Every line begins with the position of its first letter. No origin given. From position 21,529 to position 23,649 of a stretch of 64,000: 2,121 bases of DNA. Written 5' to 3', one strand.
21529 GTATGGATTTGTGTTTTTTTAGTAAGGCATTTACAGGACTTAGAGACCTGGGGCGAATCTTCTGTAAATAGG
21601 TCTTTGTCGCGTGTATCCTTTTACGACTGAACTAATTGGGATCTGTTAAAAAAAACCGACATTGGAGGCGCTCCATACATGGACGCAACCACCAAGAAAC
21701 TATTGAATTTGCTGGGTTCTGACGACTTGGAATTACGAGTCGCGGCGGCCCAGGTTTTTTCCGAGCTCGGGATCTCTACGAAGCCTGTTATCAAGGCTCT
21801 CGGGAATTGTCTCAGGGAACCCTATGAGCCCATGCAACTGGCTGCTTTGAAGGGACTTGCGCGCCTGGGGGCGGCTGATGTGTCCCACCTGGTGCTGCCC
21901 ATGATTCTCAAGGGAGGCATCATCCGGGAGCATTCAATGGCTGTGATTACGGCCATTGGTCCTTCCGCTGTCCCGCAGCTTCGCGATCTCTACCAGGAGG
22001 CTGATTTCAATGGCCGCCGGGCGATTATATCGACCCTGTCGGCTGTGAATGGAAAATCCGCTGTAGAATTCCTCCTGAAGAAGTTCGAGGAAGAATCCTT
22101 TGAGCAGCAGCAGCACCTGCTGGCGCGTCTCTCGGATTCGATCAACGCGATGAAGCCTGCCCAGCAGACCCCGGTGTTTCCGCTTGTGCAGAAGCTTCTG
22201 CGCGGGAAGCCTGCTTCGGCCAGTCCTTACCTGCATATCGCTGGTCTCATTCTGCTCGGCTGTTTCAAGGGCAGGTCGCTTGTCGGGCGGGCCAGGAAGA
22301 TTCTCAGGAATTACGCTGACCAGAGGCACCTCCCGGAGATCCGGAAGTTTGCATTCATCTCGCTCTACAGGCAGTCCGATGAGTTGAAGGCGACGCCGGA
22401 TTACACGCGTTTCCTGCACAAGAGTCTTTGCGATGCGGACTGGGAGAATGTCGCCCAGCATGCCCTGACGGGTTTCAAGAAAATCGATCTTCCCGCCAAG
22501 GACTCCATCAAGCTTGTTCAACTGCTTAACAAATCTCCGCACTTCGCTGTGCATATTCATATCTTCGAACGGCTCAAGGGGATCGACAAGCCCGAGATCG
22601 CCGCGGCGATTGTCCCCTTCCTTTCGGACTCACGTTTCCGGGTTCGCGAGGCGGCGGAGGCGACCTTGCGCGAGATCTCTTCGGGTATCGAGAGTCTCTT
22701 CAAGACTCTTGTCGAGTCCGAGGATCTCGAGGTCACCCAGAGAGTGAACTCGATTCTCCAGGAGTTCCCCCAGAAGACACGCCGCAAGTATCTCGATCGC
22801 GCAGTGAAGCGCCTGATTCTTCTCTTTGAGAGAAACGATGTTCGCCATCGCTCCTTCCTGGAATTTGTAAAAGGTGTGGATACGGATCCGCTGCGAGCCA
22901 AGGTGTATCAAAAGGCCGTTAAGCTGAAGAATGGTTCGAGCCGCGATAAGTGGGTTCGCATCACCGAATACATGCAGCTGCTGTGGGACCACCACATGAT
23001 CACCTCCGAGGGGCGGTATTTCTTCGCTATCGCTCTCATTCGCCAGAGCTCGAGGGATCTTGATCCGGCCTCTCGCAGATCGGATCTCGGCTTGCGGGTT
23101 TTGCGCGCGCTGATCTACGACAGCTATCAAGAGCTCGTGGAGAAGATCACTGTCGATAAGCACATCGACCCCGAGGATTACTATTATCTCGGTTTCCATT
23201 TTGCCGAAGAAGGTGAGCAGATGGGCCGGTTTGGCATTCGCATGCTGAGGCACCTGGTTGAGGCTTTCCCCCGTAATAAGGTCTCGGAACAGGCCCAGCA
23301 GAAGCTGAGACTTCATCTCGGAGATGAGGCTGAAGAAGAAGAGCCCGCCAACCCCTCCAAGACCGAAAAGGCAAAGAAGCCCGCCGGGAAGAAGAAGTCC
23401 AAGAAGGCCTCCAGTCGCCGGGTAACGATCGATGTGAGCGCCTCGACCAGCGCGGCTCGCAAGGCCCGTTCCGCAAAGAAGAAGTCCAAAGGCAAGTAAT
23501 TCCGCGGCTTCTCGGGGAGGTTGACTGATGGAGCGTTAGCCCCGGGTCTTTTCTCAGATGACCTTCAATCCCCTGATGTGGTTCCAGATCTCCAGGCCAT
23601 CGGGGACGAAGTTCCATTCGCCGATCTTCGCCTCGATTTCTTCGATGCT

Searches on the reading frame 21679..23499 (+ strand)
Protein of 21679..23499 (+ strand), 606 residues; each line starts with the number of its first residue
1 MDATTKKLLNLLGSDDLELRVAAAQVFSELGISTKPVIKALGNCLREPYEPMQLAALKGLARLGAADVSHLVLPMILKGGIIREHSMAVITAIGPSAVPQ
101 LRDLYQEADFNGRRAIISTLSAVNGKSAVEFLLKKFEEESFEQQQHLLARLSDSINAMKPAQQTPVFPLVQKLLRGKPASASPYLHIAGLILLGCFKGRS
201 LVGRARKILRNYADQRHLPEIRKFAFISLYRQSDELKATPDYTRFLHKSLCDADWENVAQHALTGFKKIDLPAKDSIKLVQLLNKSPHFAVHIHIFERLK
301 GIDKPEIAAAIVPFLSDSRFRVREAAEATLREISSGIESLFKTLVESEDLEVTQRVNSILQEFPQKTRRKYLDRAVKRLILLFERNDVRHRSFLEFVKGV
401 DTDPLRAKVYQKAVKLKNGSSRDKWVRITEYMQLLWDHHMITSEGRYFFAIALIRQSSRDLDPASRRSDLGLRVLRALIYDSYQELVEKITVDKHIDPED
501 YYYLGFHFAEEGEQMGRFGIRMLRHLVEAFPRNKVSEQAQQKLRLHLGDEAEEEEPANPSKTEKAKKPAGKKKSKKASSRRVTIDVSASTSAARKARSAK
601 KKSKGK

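Call 7: search_protein_families(library=pfam, proteins=[window:21679-23499:+], max_evalue=0.001)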
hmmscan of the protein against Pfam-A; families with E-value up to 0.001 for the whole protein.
window:21679-23499:+ (606 aa): 3 families
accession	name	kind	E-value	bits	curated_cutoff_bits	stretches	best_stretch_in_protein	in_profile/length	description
PF13646.12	HEAT_2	-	4.4e-17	62.6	27.7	0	278-352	3-79/88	HEAT repeats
PF02985.28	HEAT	-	0.00066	20.1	23.5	0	8-30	5-27/31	HEAT repeat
PF00514.29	Arm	-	0.00086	19.7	20.6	0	7-27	16-36/41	Armadillo/beta-catenin-like repeat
